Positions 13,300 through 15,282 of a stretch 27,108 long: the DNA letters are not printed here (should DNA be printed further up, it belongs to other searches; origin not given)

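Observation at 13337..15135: Radical SAM-SPASM enzyme fused to a SAM methyltransferase, preceded by a 36-aa ORF: candidate RiPP-like module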

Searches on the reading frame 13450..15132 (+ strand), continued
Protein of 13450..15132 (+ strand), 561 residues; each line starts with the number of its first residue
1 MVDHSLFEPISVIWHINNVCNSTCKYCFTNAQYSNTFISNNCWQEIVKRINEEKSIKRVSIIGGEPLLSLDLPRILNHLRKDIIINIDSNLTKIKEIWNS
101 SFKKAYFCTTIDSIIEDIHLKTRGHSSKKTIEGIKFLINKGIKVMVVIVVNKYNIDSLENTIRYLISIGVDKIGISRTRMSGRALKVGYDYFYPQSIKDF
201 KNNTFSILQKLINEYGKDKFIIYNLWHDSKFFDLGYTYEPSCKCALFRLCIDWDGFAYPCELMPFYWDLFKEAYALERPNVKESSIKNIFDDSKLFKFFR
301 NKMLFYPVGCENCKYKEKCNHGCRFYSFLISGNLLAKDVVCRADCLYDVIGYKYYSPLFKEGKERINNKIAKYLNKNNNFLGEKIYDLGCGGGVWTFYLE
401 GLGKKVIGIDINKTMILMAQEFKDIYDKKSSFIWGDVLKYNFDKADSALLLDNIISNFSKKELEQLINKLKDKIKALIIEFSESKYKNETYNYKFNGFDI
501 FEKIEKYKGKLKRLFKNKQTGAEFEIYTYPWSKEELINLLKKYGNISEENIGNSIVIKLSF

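Call 51: search_protein_families(library=ncbifam, proteins=[P0020, P0021, P0022, P0024, P0025, P0026, P0028, P0029, P0030, P0031], max_evalue=1e-10)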
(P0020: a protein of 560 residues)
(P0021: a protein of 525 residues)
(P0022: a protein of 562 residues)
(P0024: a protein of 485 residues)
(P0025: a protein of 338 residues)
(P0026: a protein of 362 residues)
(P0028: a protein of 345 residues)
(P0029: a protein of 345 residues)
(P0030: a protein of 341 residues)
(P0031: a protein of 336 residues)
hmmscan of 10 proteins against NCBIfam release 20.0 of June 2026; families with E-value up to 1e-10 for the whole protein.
P0020 (560 aa): 39 families (the best 25 are shown)
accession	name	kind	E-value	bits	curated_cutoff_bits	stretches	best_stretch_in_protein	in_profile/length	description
NF050035.1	rSAM_WgK_link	exception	6.5e-33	114.2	650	2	4-190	7-204/367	radical SAM/SPASM peptide maturase WgkB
NF045574.1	sacti_mat_StsB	exception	9.7e-31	107.1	625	1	6-317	96-406/466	StsB family radical SAM/SPASM domain sactipeptide maturase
TIGR04053.2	TIGR04053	equivalog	2e-25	89.8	395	1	3-180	5-196/366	TIGR04053 family radical SAM/SPASM domain-containing protein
TIGR04250.1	SCM_rSAM_ScmE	equivalog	1.7e-24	86.4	400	1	10-315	7-336/358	SynChlorMet cassette radical SAM/SPASM protein ScmE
TIGR04055.1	rSAM_NirJ2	equivalog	8e-24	84.8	500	1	8-325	2-323/326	putative heme d1 biosynthesis radical SAM protein NirJ2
NF047865.1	rSAM_PapB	equivalog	2.4e-23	82.9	340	1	11-315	8-325/330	PapB family radical SAM/SPASM ranthipeptide maturase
TIGR04545.1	rSAM_ahbD_hemeb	equivalog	6.2e-23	81.8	500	1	8-201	2-207/339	heme b synthase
TIGR04303.1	GeoRSP_rSAM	equivalog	9.8e-23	81.2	400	1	5-317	4-317/325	GeoRSP system radical SAM/SPASM protein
TIGR03942.1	sulfatase_rSAM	equivalog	6.2e-21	74.9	349.45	1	12-325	7-344/363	anaerobic sulfatase maturase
NF041298.1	rSAM_mat_DynA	equivalog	2.4e-20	72.8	450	1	13-326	8-341/356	dynobactin maturation radical SAM/SPASM protein DynA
TIGR04347.1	pseudo_SAM_Halo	equivalog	6.5e-20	71.7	525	1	4-201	37-244/390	TIGR04347 family pseudo-SAM/SPASM protein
TIGR04317.1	W_rSAM_matur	equivalog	1.2e-19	70.7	380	1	8-303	6-320/349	tungsten cofactor oxidoreductase radical SAM maturase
TIGR04546.1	rSAM_ahbC_deAc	equivalog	9.9e-19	67.4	650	1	2-171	36-214/390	12,18-didecarboxysiroheme deacetylase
TIGR04054.1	rSAM_NirJ1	equivalog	1.4e-18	66.7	650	1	8-168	38-208/387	putative heme d1 biosynthesis radical SAM protein NirJ1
TIGR03962.1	mycofact_rSAM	equivalog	2.9e-18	66.1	265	1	5-316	11-323/339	mycofactocin radical SAM maturase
TIGR02109.1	PQQ_syn_pqqE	equivalog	5.8e-18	64.9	381.35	1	4-316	5-322/358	pyrroloquinoline quinone biosynthesis protein PqqE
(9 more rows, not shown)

P0021 (525 aa): 6 families
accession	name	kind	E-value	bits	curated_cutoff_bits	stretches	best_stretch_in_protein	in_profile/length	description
NF033640.1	N_Twi_rSAM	subfamily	1.3e-15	57.5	170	1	14-147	159-306/398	twitch domain-containing radical SAM protein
TIGR04053.2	TIGR04053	equivalog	4.2e-13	49.3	395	1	18-145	43-180/366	TIGR04053 family radical SAM/SPASM domain-containing protein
NF050035.1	rSAM_WgK_link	exception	1.8e-12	46.9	650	0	2-146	25-179/367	radical SAM/SPASM peptide maturase WgkB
NF045574.1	sacti_mat_StsB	exception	5.8e-12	45.2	625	1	20-291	132-406/466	StsB family radical SAM/SPASM domain sactipeptide maturase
NF049973.1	radical_Rv1681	equivalog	3.9e-11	42.5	380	1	2-145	88-241/326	Rv1681 family radical SAM protein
TIGR04250.1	SCM_rSAM_ScmE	equivalog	9.1e-11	41.2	400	0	20-143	40-171/358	SynChlorMet cassette radical SAM/SPASM protein ScmE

P0022 (562 aa): 29 families (the best 25 are shown)
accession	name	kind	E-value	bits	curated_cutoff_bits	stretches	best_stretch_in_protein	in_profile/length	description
NF045574.1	sacti_mat_StsB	exception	3.9e-22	78.7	625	1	24-333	94-401/466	StsB family radical SAM/SPASM domain sactipeptide maturase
TIGR04347.1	pseudo_SAM_Halo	equivalog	8.3e-21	74.7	525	1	24-225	36-241/390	TIGR04347 family pseudo-SAM/SPASM protein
TIGR04250.1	SCM_rSAM_ScmE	equivalog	8.2e-20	71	400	1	31-186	8-167/358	SynChlorMet cassette radical SAM/SPASM protein ScmE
TIGR03977.1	rSAM_pair_HxsC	equivalog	2e-19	69.6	267.9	1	21-185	20-191/292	His-Xaa-Ser system radical SAM maturase HxsC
TIGR04251.1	SCM_rSAM_ScmF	equivalog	3.9e-19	69.3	400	1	25-204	3-189/353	SynChlorMet cassette radical SAM/SPASM protein ScmF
TIGR04054.1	rSAM_NirJ1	equivalog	7.2e-19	67.7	650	1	28-205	38-218/387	putative heme d1 biosynthesis radical SAM protein NirJ1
NF050035.1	rSAM_WgK_link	exception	9.1e-19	67.7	650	1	31-213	14-199/367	radical SAM/SPASM peptide maturase WgkB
TIGR04546.1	rSAM_ahbC_deAc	equivalog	8.3e-18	64.3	650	1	27-227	40-241/390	12,18-didecarboxysiroheme deacetylase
TIGR04317.1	W_rSAM_matur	equivalog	1.2e-17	64.1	380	1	26-323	4-319/349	tungsten cofactor oxidoreductase radical SAM maturase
TIGR04051.1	rSAM_NirJ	equivalog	3.6e-17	62.4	515.45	1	28-204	4-183/354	heme d1 biosynthesis radical SAM protein NirJ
TIGR04053.2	TIGR04053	equivalog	1.1e-14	54.5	395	1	27-225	9-213/366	TIGR04053 family radical SAM/SPASM domain-containing protein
TIGR02666.1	moaA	equivalog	1.3e-14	54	284.05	1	30-190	14-186/336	GTP 3',8-cyclase MoaA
TIGR02109.1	PQQ_syn_pqqE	equivalog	1.5e-14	53.7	381.35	1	29-334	10-319/358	pyrroloquinoline quinone biosynthesis protein PqqE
TIGR04055.1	rSAM_NirJ2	equivalog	1.9e-14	53.9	500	1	28-224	2-202/326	putative heme d1 biosynthesis radical SAM protein NirJ2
TIGR04303.1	GeoRSP_rSAM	equivalog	1.9e-14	53.9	400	1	28-205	7-185/325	GeoRSP system radical SAM/SPASM protein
TIGR03962.1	mycofact_rSAM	equivalog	2.9e-14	53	265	1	28-328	14-314/339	mycofactocin radical SAM maturase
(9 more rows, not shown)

P0024 (485 aa): 1 family
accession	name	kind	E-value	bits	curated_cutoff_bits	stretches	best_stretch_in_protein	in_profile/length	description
NF047865.1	rSAM_PapB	equivalog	2.8e-11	43.2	340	1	24-249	91-320/330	PapB family radical SAM/SPASM ranthipeptide maturase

P0025 (338 aa): 41 families (the best 25 are shown)
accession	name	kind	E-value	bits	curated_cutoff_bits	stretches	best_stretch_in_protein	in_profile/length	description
NF050035.1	rSAM_WgK_link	exception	6.4e-32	110.9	650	1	3-206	7-212/367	radical SAM/SPASM peptide maturase WgkB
TIGR02109.1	PQQ_syn_pqqE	equivalog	8.6e-32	110.4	381.35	1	7-335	7-330/358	pyrroloquinoline quinone biosynthesis protein PqqE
TIGR04347.1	pseudo_SAM_Halo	equivalog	1.3e-25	90.6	525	1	9-211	40-246/390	TIGR04347 family pseudo-SAM/SPASM protein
TIGR04133.1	rSAM_w_lipo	hypoth_equivalog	2.2e-25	89.3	425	1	5-313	22-327/350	TIGR04133 family radical SAM/SPASM protein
NF041298.1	rSAM_mat_DynA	equivalog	4.2e-25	88.5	450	1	13-324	7-328/356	dynobactin maturation radical SAM/SPASM protein DynA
TIGR04051.1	rSAM_NirJ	equivalog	2.8e-24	85.8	515.45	1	9-184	4-186/354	heme d1 biosynthesis radical SAM protein NirJ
TIGR04250.1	SCM_rSAM_ScmE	equivalog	6.8e-24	84.4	400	1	9-212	5-215/358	SynChlorMet cassette radical SAM/SPASM protein ScmE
TIGR04317.1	W_rSAM_matur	equivalog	1.6e-23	83.4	380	1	9-321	6-327/349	tungsten cofactor oxidoreductase radical SAM maturase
NF045574.1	sacti_mat_StsB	exception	2e-23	83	625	1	2-181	91-276/466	StsB family radical SAM/SPASM domain sactipeptide maturase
TIGR04545.1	rSAM_ahbD_hemeb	equivalog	2.4e-23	83.1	500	1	9-184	2-185/339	heme b synthase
TIGR04055.1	rSAM_NirJ2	equivalog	9.7e-23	81.2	500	1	9-335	2-322/326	putative heme d1 biosynthesis radical SAM protein NirJ2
TIGR04103.1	rSAM_nif11_3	equivalog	2.2e-21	76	725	1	9-320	7-328/412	nif11-class peptide radical SAM maturase 3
TIGR04053.2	TIGR04053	equivalog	2.9e-21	76.1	395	1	7-207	8-214/366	TIGR04053 family radical SAM/SPASM domain-containing protein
TIGR03978.1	rSAM_paired_1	equivalog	5e-21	75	370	1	13-333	89-432/466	His-Xaa-Ser system radical SAM maturase HxsB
NF047865.1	rSAM_PapB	equivalog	1.5e-20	73.8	340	1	7-328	3-327/330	PapB family radical SAM/SPASM ranthipeptide maturase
TIGR03962.1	mycofact_rSAM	equivalog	1.4e-18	67.2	265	1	8-326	13-321/339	mycofactocin radical SAM maturase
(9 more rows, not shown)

P0026 (362 aa): 28 families (the best 25 are shown)
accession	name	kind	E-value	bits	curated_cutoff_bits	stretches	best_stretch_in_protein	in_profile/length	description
TIGR04250.1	SCM_rSAM_ScmE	equivalog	7.8e-22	77.6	400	1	29-344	9-335/358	SynChlorMet cassette radical SAM/SPASM protein ScmE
NF041298.1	rSAM_mat_DynA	equivalog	8.7e-21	74.3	450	1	32-348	10-333/356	dynobactin maturation radical SAM/SPASM protein DynA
NF050035.1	rSAM_WgK_link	exception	8.3e-20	71.1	650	1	29-177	15-168/367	radical SAM/SPASM peptide maturase WgkB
TIGR03962.1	mycofact_rSAM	equivalog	5e-19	68.7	265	1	25-356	14-333/339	mycofactocin radical SAM maturase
TIGR04403.1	rSAM_skfB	equivalog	2.2e-18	66.2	300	1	28-274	109-349/402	sporulation killing factor system radical SAM maturase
TIGR04055.1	rSAM_NirJ2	equivalog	3.4e-18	66.3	500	1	25-347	2-315/326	putative heme d1 biosynthesis radical SAM protein NirJ2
TIGR04545.1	rSAM_ahbD_hemeb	equivalog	4e-18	66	500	1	25-211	2-193/339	heme b synthase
NF047865.1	rSAM_PapB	equivalog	4.1e-17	62.4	340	1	28-348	8-328/330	PapB family radical SAM/SPASM ranthipeptide maturase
TIGR03942.1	sulfatase_rSAM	equivalog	1.8e-16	60.2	349.45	1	29-349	7-337/363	anaerobic sulfatase maturase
TIGR04317.1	W_rSAM_matur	equivalog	3.2e-16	59.4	380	1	28-333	9-320/349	tungsten cofactor oxidoreductase radical SAM maturase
TIGR02666.1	moaA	equivalog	3e-15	56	284.05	1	29-158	16-156/336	GTP 3',8-cyclase MoaA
TIGR04347.1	pseudo_SAM_Halo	equivalog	3.4e-15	56.2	525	1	24-227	39-245/390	TIGR04347 family pseudo-SAM/SPASM protein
TIGR02668.1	moaA_archaeal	equivalog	3.2e-14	52.6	325.25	1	29-223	16-213/303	GTP 3',8-cyclase MoaA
TIGR04051.1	rSAM_NirJ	equivalog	3.4e-14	52.6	515.45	1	25-199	4-182/354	heme d1 biosynthesis radical SAM protein NirJ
NF045574.1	sacti_mat_StsB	exception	3.5e-14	52.5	625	1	27-348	100-407/466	StsB family radical SAM/SPASM domain sactipeptide maturase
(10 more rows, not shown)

P0028 (345 aa): 42 families (the best 25 are shown)
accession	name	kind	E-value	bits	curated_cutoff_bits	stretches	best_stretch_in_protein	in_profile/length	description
NF050035.1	rSAM_WgK_link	exception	2.3e-28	99.3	650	1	11-205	14-216/367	radical SAM/SPASM peptide maturase WgkB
TIGR04317.1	W_rSAM_matur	equivalog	4.1e-23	82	380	1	4-311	2-321/349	tungsten cofactor oxidoreductase radical SAM maturase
TIGR04250.1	SCM_rSAM_ScmE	equivalog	5.8e-22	78.1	400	1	6-177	3-182/358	SynChlorMet cassette radical SAM/SPASM protein ScmE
TIGR04053.2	TIGR04053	equivalog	3.4e-21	75.9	395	1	8-201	10-213/366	TIGR04053 family radical SAM/SPASM domain-containing protein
TIGR04251.1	SCM_rSAM_ScmF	equivalog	6.5e-21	75.1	400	1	6-180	4-188/353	SynChlorMet cassette radical SAM/SPASM protein ScmF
TIGR04545.1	rSAM_ahbD_hemeb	equivalog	2.5e-20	73.2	500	1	8-195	2-198/339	heme b synthase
TIGR03962.1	mycofact_rSAM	equivalog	4.3e-20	72.2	265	1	8-336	14-336/339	mycofactocin radical SAM maturase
TIGR04347.1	pseudo_SAM_Halo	equivalog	5.4e-19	68.7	525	1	8-187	40-225/390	TIGR04347 family pseudo-SAM/SPASM protein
TIGR03942.1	sulfatase_rSAM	equivalog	1e-18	67.6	349.45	1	12-320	7-331/363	anaerobic sulfatase maturase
NF045574.1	sacti_mat_StsB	exception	1.4e-18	67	625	1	2-316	92-398/466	StsB family radical SAM/SPASM domain sactipeptide maturase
TIGR04051.1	rSAM_NirJ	equivalog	1.5e-18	67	515.45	1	8-187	4-189/354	heme d1 biosynthesis radical SAM protein NirJ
TIGR02666.1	moaA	equivalog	3.5e-18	65.7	284.05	1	12-174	16-193/336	GTP 3',8-cyclase MoaA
TIGR02668.1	moaA_archaeal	equivalog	8.8e-18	64.3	325.25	1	4-205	8-220/303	GTP 3',8-cyclase MoaA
TIGR04403.1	rSAM_skfB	equivalog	1.2e-17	63.9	300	1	9-251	107-350/402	sporulation killing factor system radical SAM maturase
TIGR03961.1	rSAM_PTO1314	hypoth_equivalog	2.5e-17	63.2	306.05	1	14-168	31-185/332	PTO1314 family radical SAM protein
TIGR02109.1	PQQ_syn_pqqE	equivalog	1.9e-15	56.7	381.35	1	8-338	9-337/358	pyrroloquinoline quinone biosynthesis protein PqqE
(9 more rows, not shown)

P0029 (345 aa): 38 families (the best 25 are shown)
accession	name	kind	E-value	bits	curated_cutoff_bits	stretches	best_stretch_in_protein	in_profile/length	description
TIGR03962.1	mycofact_rSAM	equivalog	6e-33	114.4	265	1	11-343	14-335/339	mycofactocin radical SAM maturase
NF041298.1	rSAM_mat_DynA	equivalog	1.1e-27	97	450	1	16-340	8-340/356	dynobactin maturation radical SAM/SPASM protein DynA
TIGR04055.1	rSAM_NirJ2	equivalog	7e-26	91.5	500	1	11-340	2-323/326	putative heme d1 biosynthesis radical SAM protein NirJ2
TIGR04250.1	SCM_rSAM_ScmE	equivalog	4.4e-24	85.1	400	1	14-341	8-347/358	SynChlorMet cassette radical SAM/SPASM protein ScmE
NF047865.1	rSAM_PapB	equivalog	1.9e-23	83.2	340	1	13-332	7-327/330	PapB family radical SAM/SPASM ranthipeptide maturase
TIGR04133.1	rSAM_w_lipo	hypoth_equivalog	1e-20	74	425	1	8-324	23-334/350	TIGR04133 family radical SAM/SPASM protein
TIGR04545.1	rSAM_ahbD_hemeb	equivalog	1.4e-20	74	500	1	11-340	2-336/339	heme b synthase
TIGR02666.1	moaA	equivalog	4.1e-20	72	284.05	1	15-210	16-224/336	GTP 3',8-cyclase MoaA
NF050035.1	rSAM_WgK_link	exception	7.3e-20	71.3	650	1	14-164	14-169/367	radical SAM/SPASM peptide maturase WgkB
NF012164.0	AlbA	equivalog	9.5e-20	70.4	850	1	12-322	116-412/442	subtilosin maturase AlbA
TIGR03942.1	sulfatase_rSAM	equivalog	1.7e-19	70.1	349.45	1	16-331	8-334/363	anaerobic sulfatase maturase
TIGR04347.1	pseudo_SAM_Halo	equivalog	2.4e-19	69.9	525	1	11-224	40-259/390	TIGR04347 family pseudo-SAM/SPASM protein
TIGR02109.1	PQQ_syn_pqqE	equivalog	3.6e-19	68.9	381.35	1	10-343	8-334/358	pyrroloquinoline quinone biosynthesis protein PqqE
NF045574.1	sacti_mat_StsB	exception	1.1e-18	67.4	625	1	8-325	95-399/466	StsB family radical SAM/SPASM domain sactipeptide maturase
TIGR04051.1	rSAM_NirJ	equivalog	1.3e-18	67.2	515.45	1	11-186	4-183/354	heme d1 biosynthesis radical SAM protein NirJ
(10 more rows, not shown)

P0030 (341 aa): 41 families (the best 25 are shown)
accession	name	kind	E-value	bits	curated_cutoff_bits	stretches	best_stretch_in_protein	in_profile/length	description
NF045574.1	sacti_mat_StsB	exception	1.7e-29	103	625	1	2-326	92-406/466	StsB family radical SAM/SPASM domain sactipeptide maturase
TIGR04051.1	rSAM_NirJ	equivalog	2.3e-27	95.9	515.45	1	9-175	5-177/354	heme d1 biosynthesis radical SAM protein NirJ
NF050035.1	rSAM_WgK_link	exception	2.9e-26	92.3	650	1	4-186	9-196/367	radical SAM/SPASM peptide maturase WgkB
TIGR04250.1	SCM_rSAM_ScmE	equivalog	5.4e-25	88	400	1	12-167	9-172/358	SynChlorMet cassette radical SAM/SPASM protein ScmE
TIGR03962.1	mycofact_rSAM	equivalog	2.2e-23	83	265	1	8-324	14-322/339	mycofactocin radical SAM maturase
TIGR04317.1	W_rSAM_matur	equivalog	2.8e-23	82.6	380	1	12-312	10-320/349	tungsten cofactor oxidoreductase radical SAM maturase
TIGR04347.1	pseudo_SAM_Halo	equivalog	4.4e-23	82.2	525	1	9-174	41-212/390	TIGR04347 family pseudo-SAM/SPASM protein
TIGR04055.1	rSAM_NirJ2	equivalog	1.4e-21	77.4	500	1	8-165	2-165/326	putative heme d1 biosynthesis radical SAM protein NirJ2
TIGR02668.1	moaA_archaeal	equivalog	4.6e-21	75.1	325.25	1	6-180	10-192/303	GTP 3',8-cyclase MoaA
TIGR02666.1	moaA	equivalog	8.9e-21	74.2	284.05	1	11-166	15-185/336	GTP 3',8-cyclase MoaA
TIGR03942.1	sulfatase_rSAM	equivalog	1.4e-19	70.5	349.45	1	13-333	8-343/363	anaerobic sulfatase maturase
TIGR02109.1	PQQ_syn_pqqE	equivalog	2.5e-19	69.4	381.35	1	11-336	12-333/358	pyrroloquinoline quinone biosynthesis protein PqqE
TIGR04546.1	rSAM_ahbC_deAc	equivalog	2.6e-19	69.3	650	1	9-186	42-223/390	12,18-didecarboxysiroheme deacetylase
TIGR04303.1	GeoRSP_rSAM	equivalog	8.8e-19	68.2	400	1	6-326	5-317/325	GeoRSP system radical SAM/SPASM protein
NF041298.1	rSAM_mat_DynA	equivalog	1.1e-18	67.4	450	1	13-326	8-332/356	dynobactin maturation radical SAM/SPASM protein DynA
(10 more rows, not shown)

P0031 (336 aa): 33 families (the best 25 are shown)
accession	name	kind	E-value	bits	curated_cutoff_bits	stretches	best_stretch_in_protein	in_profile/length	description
NF050035.1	rSAM_WgK_link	exception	3.4e-24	85.5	650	1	10-332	14-361/367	radical SAM/SPASM peptide maturase WgkB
NF047865.1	rSAM_PapB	equivalog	6.7e-23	81.4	340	1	4-321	2-323/330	PapB family radical SAM/SPASM ranthipeptide maturase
TIGR04347.1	pseudo_SAM_Halo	equivalog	1.8e-22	80.2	525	1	6-197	39-234/390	TIGR04347 family pseudo-SAM/SPASM protein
TIGR03962.1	mycofact_rSAM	equivalog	5.5e-22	78.4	265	1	7-332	14-331/339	mycofactocin radical SAM maturase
TIGR04051.1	rSAM_NirJ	equivalog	1e-21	77.3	515.45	1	7-165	4-169/354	heme d1 biosynthesis radical SAM protein NirJ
TIGR04055.1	rSAM_NirJ2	equivalog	2.1e-21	76.8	500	1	7-163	2-165/326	putative heme d1 biosynthesis radical SAM protein NirJ2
TIGR04250.1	SCM_rSAM_ScmE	equivalog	9.3e-21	74.1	400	1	10-200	8-209/358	SynChlorMet cassette radical SAM/SPASM protein ScmE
NF045574.1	sacti_mat_StsB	exception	1.4e-20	73.6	625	1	7-323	98-404/466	StsB family radical SAM/SPASM domain sactipeptide maturase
TIGR04545.1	rSAM_ahbD_hemeb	equivalog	4.1e-20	72.5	500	1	7-332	2-335/339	heme b synthase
TIGR04303.1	GeoRSP_rSAM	equivalog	8.1e-19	68.3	400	1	6-332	6-324/325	GeoRSP system radical SAM/SPASM protein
TIGR02109.1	PQQ_syn_pqqE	equivalog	1e-18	67.5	381.35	1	7-335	9-333/358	pyrroloquinoline quinone biosynthesis protein PqqE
NF038283.1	viperin_w_prok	equivalog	3.5e-17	62.5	180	1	7-143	4-161/281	viperin family antiviral radical SAM protein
TIGR04084.1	rSAM_AF0577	subfamily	6.3e-17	61.5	225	1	11-315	3-286/347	TIGR04084 family radical SAM/SPASM domain-containing protein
TIGR04546.1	rSAM_ahbC_deAc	equivalog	1e-16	60.8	650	1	6-202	40-240/390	12,18-didecarboxysiroheme deacetylase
NF041298.1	rSAM_mat_DynA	equivalog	2.5e-16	59.6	450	0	12-162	8-177/356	dynobactin maturation radical SAM/SPASM protein DynA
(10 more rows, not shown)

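Call 53: find_encoding_contigs(protein=P0025, flank=2500, max_places=2)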
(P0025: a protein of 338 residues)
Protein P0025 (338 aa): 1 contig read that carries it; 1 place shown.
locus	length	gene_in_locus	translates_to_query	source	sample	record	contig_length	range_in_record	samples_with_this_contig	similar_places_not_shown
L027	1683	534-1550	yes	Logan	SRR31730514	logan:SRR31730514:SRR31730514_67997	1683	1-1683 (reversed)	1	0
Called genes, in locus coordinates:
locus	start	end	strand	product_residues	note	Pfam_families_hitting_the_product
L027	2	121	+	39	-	?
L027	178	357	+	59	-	-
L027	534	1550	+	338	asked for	PF04055:Radical_SAM, PF13186:SPASM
